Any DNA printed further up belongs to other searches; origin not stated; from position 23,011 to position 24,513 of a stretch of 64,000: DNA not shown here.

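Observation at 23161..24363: Mrr-like protein with inverted domain order and duplicated winged-helix reader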

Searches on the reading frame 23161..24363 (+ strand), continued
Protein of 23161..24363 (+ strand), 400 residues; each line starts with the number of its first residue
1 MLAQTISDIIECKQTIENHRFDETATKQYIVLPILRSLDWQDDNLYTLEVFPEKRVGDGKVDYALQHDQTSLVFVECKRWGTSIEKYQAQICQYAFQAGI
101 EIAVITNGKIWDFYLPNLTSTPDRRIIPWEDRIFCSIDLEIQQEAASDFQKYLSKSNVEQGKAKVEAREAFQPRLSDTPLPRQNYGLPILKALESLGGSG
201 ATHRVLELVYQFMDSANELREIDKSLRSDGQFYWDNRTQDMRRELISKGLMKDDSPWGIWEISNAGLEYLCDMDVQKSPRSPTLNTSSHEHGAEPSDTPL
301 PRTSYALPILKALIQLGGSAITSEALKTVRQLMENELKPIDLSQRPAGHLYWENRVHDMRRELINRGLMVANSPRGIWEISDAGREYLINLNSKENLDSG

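Call 31: fold_search(model_id=the predicted structure, library=pdb)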
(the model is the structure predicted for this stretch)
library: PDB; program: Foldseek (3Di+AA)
matches with E <= 10: 746; with E <= 0.001: 1
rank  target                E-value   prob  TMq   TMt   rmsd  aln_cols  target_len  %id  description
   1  3s1s                  2.4e-04  1.00  0.29  0.15  15.4       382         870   14  Characterization and crystal structure of the type IIG restriction endonuclease BpuSI (released 2011-07-13)
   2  3h1t                  3.8e-03  1.00  0.20  0.16  11.6       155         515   18  The fragment structure of a putative HsdR subunit of a type I restriction enzyme from Vibrio vulnificus YJ016 (released 2009-10-20)
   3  8soj_B                9.8e-03  0.41  0.16  0.16  23.7       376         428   11  Cryo-EM structure of human CST bound to POT1(ESDL)/TPP1 in the absence of telomeric ssDNA (released 2023-06-07)
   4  7lvv_C                1.4e-02  0.99  0.23  0.53   6.8       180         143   12  cryoEM structure DrdV-DNA complex (released 2021-03-17)
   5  9h88_A                1.5e-02  1.00  0.18  0.55   4.1       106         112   15  Crystal structure of LmrR variant V15aY-RNYW with Val15 replaced by 3-aminotyrosine and evolved as Friedel-Crafts alky (released 2025-04-30)
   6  7dg2_A                1.7e-02  0.85  0.14  0.23  15.9       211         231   13  Nse1-Nse3-Nse4 complex (released 2021-05-26)
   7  2co5_A                2.2e-02  1.00  0.17  0.66   3.5        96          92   14  F93 FROM STIV, a winged-helix DNA-binding protein (released 2006-05-31)
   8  8dk1_E                5.2e-02  0.85  0.17  0.34  18.9       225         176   12  CryoEM structure of JetABC (head construct) from Pseudomonas aeruginosa PA14 (released 2022-10-05)
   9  4bec_B                5.4e-02  0.21  0.15  0.08  18.4       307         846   13  MUTANT (K220A) OF THE HSDR SUBUNIT OF THE ECOR124I RESTRICTION ENZYME IN COMPLEX WITH ATP (released 2014-03-26)
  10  9efq_J                5.8e-02  0.84  0.15  0.14  21.7       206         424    8  Cryo-EM structure of COP9 signalosome precatalytic state with neddylated cullin-2 (released 2025-12-03)
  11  6h2j_B                6.8e-02  0.30  0.13  0.06  13.6       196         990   13  Crystal structure of the HsdR subunit of the EcoR124I restriction enzyme with the C-terminal domain (released 2018-08-08)
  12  3ijm_B                7.2e-02  0.84  0.17  0.39   8.3       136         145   13  The structure of a restriction endonuclease-like fold superfamily protein from Spirosoma linguale. (released 2009-09-22)
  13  2w00_A                7.2e-02  0.25  0.16  0.09  18.4       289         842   13  Crystal structure of the HsdR subunit of the EcoR124I restriction enzyme in complex with ATP (released 2008-12-16)
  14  4zzd                  7.6e-02  1.00  0.19  0.66   3.0       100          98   17  CRYSTAL STRUCTURE OF MULTIDRUG RESISTANCE REGULATOR LMRR BOUND TO RIBOFLAVIN (released 2015-08-26)
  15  8as8_C                8.0e-02  0.60  0.16  0.28  18.2       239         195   10  E. coli Wadjet JetABC monomer (released 2022-12-14)
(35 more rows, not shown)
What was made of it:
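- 23161..23676 (+): N-terminal nuclease domain (aa 1-172). Candidate catalytic residues: E53 (23317-23319), D62 (23344-23346), E76 (23386-23388), K78 (23392-23394). Top Foldseek hits are BpuSI 3s1s and HsdR 3h1t (call 31).
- On PD-(D/E)xK nucleases, HsdR-N type (Pfam HSDR_N / HSDR_N_2): Top Foldseek hits are BpuSI, HsdR 3h1t, DrdV and EcoR124I HsdR (call 31).
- Checked: Its best PDB fold matches are the Type IIG enzyme BpuSI (E = 2.4e-4) and an HsdR fragment, followed by DrdV and EcoR124I HsdR (call 31). Fold matches include LmrR/PadR regulators and the STIV F93 protein (call 31).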

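Call 32: find_encoding_contigs(protein=P0090, flank=7000, max_places=2)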
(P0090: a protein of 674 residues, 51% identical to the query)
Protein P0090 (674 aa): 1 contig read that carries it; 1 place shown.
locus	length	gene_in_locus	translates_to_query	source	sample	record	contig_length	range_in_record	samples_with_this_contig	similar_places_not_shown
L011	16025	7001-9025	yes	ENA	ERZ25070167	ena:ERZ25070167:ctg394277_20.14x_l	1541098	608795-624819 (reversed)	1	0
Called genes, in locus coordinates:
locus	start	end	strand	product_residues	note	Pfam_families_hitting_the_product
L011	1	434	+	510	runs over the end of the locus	PF00437:T2SSE (faint), PF03193:RsgA_GTPase (faint), PF13191:AAA_16 (weak), PF13481:AAA_25 (faint), PF00005:ABC_tran, PF13304:AAA_21, PF00005:ABC_tran, PF13304:AAA_21 (weak), +8 more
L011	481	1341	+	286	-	PF02361:CbiQ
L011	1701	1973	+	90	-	PF01649:Ribosomal_S20p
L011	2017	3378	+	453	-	PF01029:NusB, PF22458:RsmF-B_ferredox, PF01189:Methyltr_RsmB-F, PF01728:FtsJ, PF13649:Methyltransf_25 (faint), PF13847:Methyltransf_31 (faint)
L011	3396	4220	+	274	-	PF02581:TMP-TENI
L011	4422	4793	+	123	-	-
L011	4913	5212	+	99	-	PF01850:PIN (weak)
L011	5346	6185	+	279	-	PF13588:HSDR_N_2 (weak), PF04313:HSDR_N (weak)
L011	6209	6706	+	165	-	-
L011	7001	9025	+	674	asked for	PF08867:FRG, PF13414:TPR_11, PF00515:TPR_1, PF13424:TPR_12, PF13414:TPR_11, PF00515:TPR_1, PF13414:TPR_11, PF00515:TPR_1, +36 more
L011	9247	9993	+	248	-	-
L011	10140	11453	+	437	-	PF01555:N6_N4_Mtase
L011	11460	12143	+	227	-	PF18643:RE_BsaWI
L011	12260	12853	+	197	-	PF01844:HNH, PF14279:HNH_5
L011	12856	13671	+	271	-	PF08543:Phos_pyr_kin, PF00294:PfkB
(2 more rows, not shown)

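Call 33: find_encoding_contigs(protein=P0093, flank=7000, max_places=2)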
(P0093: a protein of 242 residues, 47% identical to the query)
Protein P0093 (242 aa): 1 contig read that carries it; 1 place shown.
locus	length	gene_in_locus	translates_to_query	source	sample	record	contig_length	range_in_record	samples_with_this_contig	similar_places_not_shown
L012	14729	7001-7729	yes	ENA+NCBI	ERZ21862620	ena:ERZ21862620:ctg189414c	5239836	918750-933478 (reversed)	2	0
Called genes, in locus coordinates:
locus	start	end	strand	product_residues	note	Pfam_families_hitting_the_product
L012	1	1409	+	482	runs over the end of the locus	PF22694:CtpB_N-like (weak), PF00595:PDZ (faint), PF13180:PDZ_2 (weak), PF17820:PDZ_6, PF03572:Peptidase_S41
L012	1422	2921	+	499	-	PF00171:Aldedh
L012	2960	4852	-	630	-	PF26099:DUF8034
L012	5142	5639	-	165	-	-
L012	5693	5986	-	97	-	-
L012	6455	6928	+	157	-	-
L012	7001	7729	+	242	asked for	PF04313:HSDR_N, PF13588:HSDR_N_2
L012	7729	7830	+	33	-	-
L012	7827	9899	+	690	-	-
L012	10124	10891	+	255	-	PF13371:TPR_9 (faint), PF13431:TPR_17 (faint), PF13414:TPR_11, PF00515:TPR_1, PF07719:TPR_2 (weak), PF13432:TPR_16 (weak)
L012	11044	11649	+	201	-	-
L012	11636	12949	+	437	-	PF01555:N6_N4_Mtase (weak), PF08241:Methyltransf_11 (faint)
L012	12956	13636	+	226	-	PF18643:RE_BsaWI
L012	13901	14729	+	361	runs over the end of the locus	PF12323:HTH_OrfB_IS605 (weak), PF01385:OrfB_IS605, PF07282:Cas12f1-like_TNB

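Call 47: find_related_loci(query=A1, collection=genome_contigs, flank=8000)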
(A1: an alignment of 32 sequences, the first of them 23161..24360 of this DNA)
Query A1 (400 aa) in genome_contigs; peptide patterns used: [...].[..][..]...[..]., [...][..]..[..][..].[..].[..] (x = any residue, [..] = any of these).
88 stretches matched a pattern; 48 encode a relative of the query (tblastn E <= 1e-3); 48 distinct loci.
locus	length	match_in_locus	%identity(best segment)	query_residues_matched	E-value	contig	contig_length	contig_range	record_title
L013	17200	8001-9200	93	1-400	0e+0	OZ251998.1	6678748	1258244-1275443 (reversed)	MAG: Candidatus Poribacteria bacterium isolate 8f110123-501e-42ad-9d55-583bbc997c7d genome assembly, chromosome: 1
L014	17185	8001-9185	87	1-395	0e+0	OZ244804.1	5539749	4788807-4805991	MAG: Candidatus Poribacteria bacterium isolate 01d6ffbc-f1d2-4681-b35a-d9b575322fea genome assembly, chromosome: 1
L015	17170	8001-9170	76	1-390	0e+0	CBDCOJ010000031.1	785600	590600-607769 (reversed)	MAG: Candidatus Poribacteria bacterium isolate dbd3b75f-bfae-4d18-bb17-8f704a16f2b4 genome assembly, contig: contig_31,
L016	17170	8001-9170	74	1-390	0e+0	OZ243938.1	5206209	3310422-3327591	MAG: Candidatus Poribacteria bacterium isolate 1d27aecb-7b08-4092-90e4-ddfc7d8e693b genome assembly, chromosome: 1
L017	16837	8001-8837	84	1-399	9e-158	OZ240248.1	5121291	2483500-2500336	MAG: Candidatus Poribacteria bacterium isolate b8ffb888-6308-4f48-b550-e0c295cc777e genome assembly, chromosome: 1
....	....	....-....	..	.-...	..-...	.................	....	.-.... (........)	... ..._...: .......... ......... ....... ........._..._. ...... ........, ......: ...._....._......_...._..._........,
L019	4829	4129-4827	93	1-351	3e-150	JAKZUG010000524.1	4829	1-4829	MAG: Candidatus Poribacteria bacterium isolate Langseth_MAG_00079 Langseth_MAG_00079_000000000524, whole genome shotgun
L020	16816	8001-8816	76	1-390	5e-143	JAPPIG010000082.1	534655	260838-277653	MAG: Candidatus Poribacteria bacterium isolate RHO2_bin_17 NODE_5_length_534655_cov_62.453648, whole genome shotgun sequ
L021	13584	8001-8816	76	1-390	5e-143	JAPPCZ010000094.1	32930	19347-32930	MAG: Candidatus Poribacteria bacterium isolate IRC4_bin_14 NODE_1068_length_32930_cov_20.2766, whole genome shotgun sequ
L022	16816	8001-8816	75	1-390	3e-142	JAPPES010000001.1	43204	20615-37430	MAG: Candidatus Poribacteria bacterium isolate RHO1_bin_11 NODE_1787_length_43204_cov_17.882871, whole genome shotgun se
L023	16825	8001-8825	74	1-390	3e-138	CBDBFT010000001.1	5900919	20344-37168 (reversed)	MAG: Candidatus Poribacteria bacterium isolate 1793e3cd-57e7-4349-b6cf-f1c25c3b8095 genome assembly, contig: contig_1, w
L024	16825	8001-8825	73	1-390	1e-137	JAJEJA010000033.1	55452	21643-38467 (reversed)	MAG: Candidatus Poribacteria bacterium isolate p16x63bins.62 k141_850400, whole genome shotgun sequence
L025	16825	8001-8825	73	1-390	3e-137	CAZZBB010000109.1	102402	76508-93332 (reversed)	MAG TPA_asm: uncultured bacterium isolate SRP338948_co1_166 genome assembly, contig: k141_449110, whole genome shotgun s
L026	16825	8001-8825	74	1-390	2e-133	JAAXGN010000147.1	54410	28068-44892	MAG: Candidatus Poribacteria bacterium isolate Plut_88864 filtered_Plut_88864_genomic_contig_29283, whole genome shotgun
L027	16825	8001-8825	71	1-390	7e-132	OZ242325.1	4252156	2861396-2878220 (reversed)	MAG: Candidatus Poribacteria bacterium isolate 7cb44f7e-fdd6-4696-a2af-ad91ef35c446 genome assembly, chromosome: 1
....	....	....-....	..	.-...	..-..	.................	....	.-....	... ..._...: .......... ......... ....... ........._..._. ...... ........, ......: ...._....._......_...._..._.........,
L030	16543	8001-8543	53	1-184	8e-56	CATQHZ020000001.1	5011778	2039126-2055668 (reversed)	MAG: uncultured Poribacteria bacterium isolate a66633a9-cb3d-447c-bfc4-106491c4b11e genome assembly, contig: contig_1, w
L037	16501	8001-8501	44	2-174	1e-39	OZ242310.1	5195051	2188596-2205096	MAG: Candidatus Poribacteria bacterium isolate 20da2b61-0884-4a9e-940d-2acfcc06f24a genome assembly, chromosome: 1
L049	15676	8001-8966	27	23-384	1e-27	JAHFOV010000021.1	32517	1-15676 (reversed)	MAG: Planctomycetota bacterium isolate nzgw511 NODE_676_length_32518_cov_4.387814, whole genome shotgun sequence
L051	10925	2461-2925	38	21-180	7e-24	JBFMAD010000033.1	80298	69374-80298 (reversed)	MAG: Planctomycetota bacterium isolate MAG129 MAG129_33, whole genome shotgun sequence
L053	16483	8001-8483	34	1-168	5e-19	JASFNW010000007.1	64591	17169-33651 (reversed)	MAG: Desulfobacterales bacterium isolate D0819M02metaG_Bin_17 D0819M02metaG_FD_scaffold_16_c1, whole genome shotgun sequ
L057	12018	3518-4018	31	1-174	5e-16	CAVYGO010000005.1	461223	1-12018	MAG: uncultured Flavobacteriaceae bacterium isolate MFD03551.bin.1.155 genome assembly, contig: contig_6778, whole genom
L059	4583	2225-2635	30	23-162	1e-10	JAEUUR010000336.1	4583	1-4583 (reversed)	MAG: Saprospiraceae bacterium isolate new MAG-360 k141_1450638, whole genome shotgun sequence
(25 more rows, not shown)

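Call 65: search_protein_families(library=pfam, proteins=[L049:7938-8981:+, L051:2227-3477:+, L037:7707-9026:+, L053:7908-9119:+, L057:3461-4645:+, L030:12454-14316:+, L009:6345-6932:+, L009:5561-6364:+, L059:2090-3202:+], max_evalue=0.01)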
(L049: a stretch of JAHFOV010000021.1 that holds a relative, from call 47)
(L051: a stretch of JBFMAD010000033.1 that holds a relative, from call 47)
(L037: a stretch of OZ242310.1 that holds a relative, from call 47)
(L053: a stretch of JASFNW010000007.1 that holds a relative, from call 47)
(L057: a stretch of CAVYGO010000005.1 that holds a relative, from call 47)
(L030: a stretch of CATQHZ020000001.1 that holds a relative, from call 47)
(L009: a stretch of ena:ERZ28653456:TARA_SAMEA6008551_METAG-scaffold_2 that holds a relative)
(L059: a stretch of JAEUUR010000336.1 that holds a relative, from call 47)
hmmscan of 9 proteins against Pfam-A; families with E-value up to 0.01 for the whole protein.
L049:7938-8981:+ (348 aa): 4 families
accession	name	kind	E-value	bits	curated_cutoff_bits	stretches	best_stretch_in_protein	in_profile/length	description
PF14338.12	Mrr_N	-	1.7e-10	41.3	29.5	1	260-345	4-83/87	Mrr N-terminal domain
PF04313.20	HSDR_N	-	1.2e-09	38.8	25.1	1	54-117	124-196/198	Type I restriction enzyme R protein N terminus (HSDR_N)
PF13588.12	HSDR_N_2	-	0.0025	18.3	25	1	22-107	2-90/110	Type I restriction enzyme R protein N terminus (HSDR_N)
PF03749.19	SfsA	-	0.0027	18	22.8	1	42-76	20-53/138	Sugar fermentation stimulation protein RE domain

L051:2227-3477:+ (417 aa): 2 families
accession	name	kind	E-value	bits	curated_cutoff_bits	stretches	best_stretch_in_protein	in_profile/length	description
PF04313.20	HSDR_N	-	1.8e-10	41.5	25.1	1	103-177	115-195/198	Type I restriction enzyme R protein N terminus (HSDR_N)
PF13588.12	HSDR_N_2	-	0.00014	22.3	25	1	101-168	19-90/110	Type I restriction enzyme R protein N terminus (HSDR_N)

L037:7707-9026:+ (440 aa): 3 families
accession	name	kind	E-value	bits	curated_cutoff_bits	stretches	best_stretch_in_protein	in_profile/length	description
PF04313.20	HSDR_N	-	3e-08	34.2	25.1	1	151-216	123-195/198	Type I restriction enzyme R protein N terminus (HSDR_N)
PF05534.18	HicB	-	1.3e-06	28.7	21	1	69-95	1-27/51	HicB family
PF13588.12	HSDR_N_2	-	1.7e-06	28.5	25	1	130-208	14-91/110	Type I restriction enzyme R protein N terminus (HSDR_N)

L053:7908-9119:+ (404 aa): 1 family
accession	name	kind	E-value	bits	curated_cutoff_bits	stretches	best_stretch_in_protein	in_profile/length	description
PF04313.20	HSDR_N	-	0.00037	20.8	25.1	0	52-85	2-35/198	Type I restriction enzyme R protein N terminus (HSDR_N)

L057:3461-4645:+ (395 aa): 1 family
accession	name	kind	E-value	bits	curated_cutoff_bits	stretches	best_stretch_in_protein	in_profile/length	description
PF04313.20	HSDR_N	-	0.0022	18.3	25.1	0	40-75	2-37/198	Type I restriction enzyme R protein N terminus (HSDR_N)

L030:12454-14316:+ (621 aa): 29 families (the best 25 are shown)
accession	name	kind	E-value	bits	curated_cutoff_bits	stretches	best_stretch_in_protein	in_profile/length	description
PF00515.34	TPR_1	-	1.3e-71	234.1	27.8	6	390-423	1-34/34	Tetratricopeptide repeat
PF13414.12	TPR_11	-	4.1e-64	212.4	26.8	7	263-300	3-40/42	TPR repeat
PF07719.23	TPR_2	-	1.7e-52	171.7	27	6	356-388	1-33/34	Tetratricopeptide repeat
PF13181.12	TPR_8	-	9e-47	153.7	25.7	6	390-423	1-34/34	Tetratricopeptide repeat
PF13431.12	TPR_17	-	3.9e-44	145.7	24.4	7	379-411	2-34/34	Tetratricopeptide repeat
PF13432.12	TPR_16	-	7.1e-40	135.5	32.7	6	362-423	3-64/65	Tetratricopeptide repeat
PF13371.12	TPR_9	-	2.8e-33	114.2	35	7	369-426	8-65/73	Tetratricopeptide repeat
PF13424.12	TPR_12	-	5.9e-31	106.9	30.1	6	321-385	2-74/77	Tetratricopeptide repeat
PF14559.12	TPR_19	-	1.9e-16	60.6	25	2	369-426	4-61/68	Tetratricopeptide repeat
PF13428.12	TPR_14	-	3.9e-16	58.4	23.5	0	391-430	2-41/44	Tetratricopeptide repeat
PF08867.16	FRG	-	6.5e-16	59.5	25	1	30-119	2-91/94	FRG domain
PF13374.12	TPR_10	-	5.7e-14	52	27.5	0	321-351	1-31/42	Tetratricopeptide repeat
PF13176.12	TPR_7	-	2e-11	43.4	27.9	0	329-351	6-28/36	Tetratricopeptide repeat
PF13174.12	TPR_6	-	5.2e-10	39.7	26.3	0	362-388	6-32/33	Tetratricopeptide repeat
PF12569.14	NatA_aux_su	-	4.3e-09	36.3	33.3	1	366-419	202-255/515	N-terminal acetyltransferase A, auxiliary subunit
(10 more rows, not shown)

L009:6345-6932:+ (195 aa): 2 families
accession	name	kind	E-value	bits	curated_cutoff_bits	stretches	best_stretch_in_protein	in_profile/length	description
PF01844.29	HNH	-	3e-09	37.3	21.4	1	97-142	1-46/47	HNH endonuclease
PF14279.12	HNH_5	-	1.1e-06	28.8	27.5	1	97-151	1-54/56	HNH endonuclease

L009:5561-6364:+ (267 aa): 3 families
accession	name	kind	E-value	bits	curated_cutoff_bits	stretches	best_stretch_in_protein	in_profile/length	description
PF01555.25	N6_N4_Mtase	-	8.4e-48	163.7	26.7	1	26-242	1-220/221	DNA methylase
PF01170.24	UPF0020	-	1.6e-05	25.1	22.3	0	203-251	28-75/197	RMKL-like, methyltransferase domain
PF02384.22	N6_Mtase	-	0.0012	18.7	20.4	0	6-52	105-152/311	N-6 DNA Methylase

L059:2090-3202:+ (371 aa): 2 families
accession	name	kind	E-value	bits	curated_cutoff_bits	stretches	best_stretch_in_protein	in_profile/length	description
PF04313.20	HSDR_N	-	1.6e-18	67.8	25.1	2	82-147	123-197/198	Type I restriction enzyme R protein N terminus (HSDR_N)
PF13588.12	HSDR_N_2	-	1.4e-10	41.6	25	1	46-141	2-95/110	Type I restriction enzyme R protein N terminus (HSDR_N)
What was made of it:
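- L030 fuses FRG-TPR to Mrr_N directly upstream of the BsaWI-like gene (call 65).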

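Call 70: search_protein_representatives(protein=window:23161-24363:+)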
Query: 400 residues. Proteins with E-value up to 0.001 (for the whole library): 4248; up to 1e-10: 1072; up to 1e-30: 23. The best 150 are listed.
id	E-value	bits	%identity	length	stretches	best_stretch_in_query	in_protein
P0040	5.4e-134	463.5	62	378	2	1-270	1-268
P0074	5.3e-118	410.9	68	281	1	1-270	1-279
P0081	1.8e-74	267.6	55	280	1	1-270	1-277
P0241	2.1e-56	208.1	74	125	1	1-121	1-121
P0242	1.4e-49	185.6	52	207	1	5-188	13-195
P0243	3.8e-45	171.0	37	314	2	3-176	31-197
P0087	1.7e-43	165.6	41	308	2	4-183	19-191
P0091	2.9e-41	158.2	48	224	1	1-192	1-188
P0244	7.3e-40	153.6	54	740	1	1-171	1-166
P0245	1.5e-37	146.0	48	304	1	2-174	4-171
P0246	6.1e-37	144.0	46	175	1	2-179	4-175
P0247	1.3e-36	142.9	31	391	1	23-385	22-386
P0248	5.0e-36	141.0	46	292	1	3-173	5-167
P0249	5.2e-35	137.6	40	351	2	20-176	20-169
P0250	8.5e-35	136.9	66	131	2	176-272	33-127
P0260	3.2e-30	121.9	32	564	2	112-388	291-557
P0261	6.3e-30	120.9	37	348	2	7-182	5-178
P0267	2.3e-27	112.5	30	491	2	172-384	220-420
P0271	2.6e-26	109.0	34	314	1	166-392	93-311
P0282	2.1e-24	102.7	29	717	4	164-389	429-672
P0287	3.2e-24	102.1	34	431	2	167-269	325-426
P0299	1.8e-23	99.6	29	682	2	198-387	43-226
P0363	8.6e-21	90.8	36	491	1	180-390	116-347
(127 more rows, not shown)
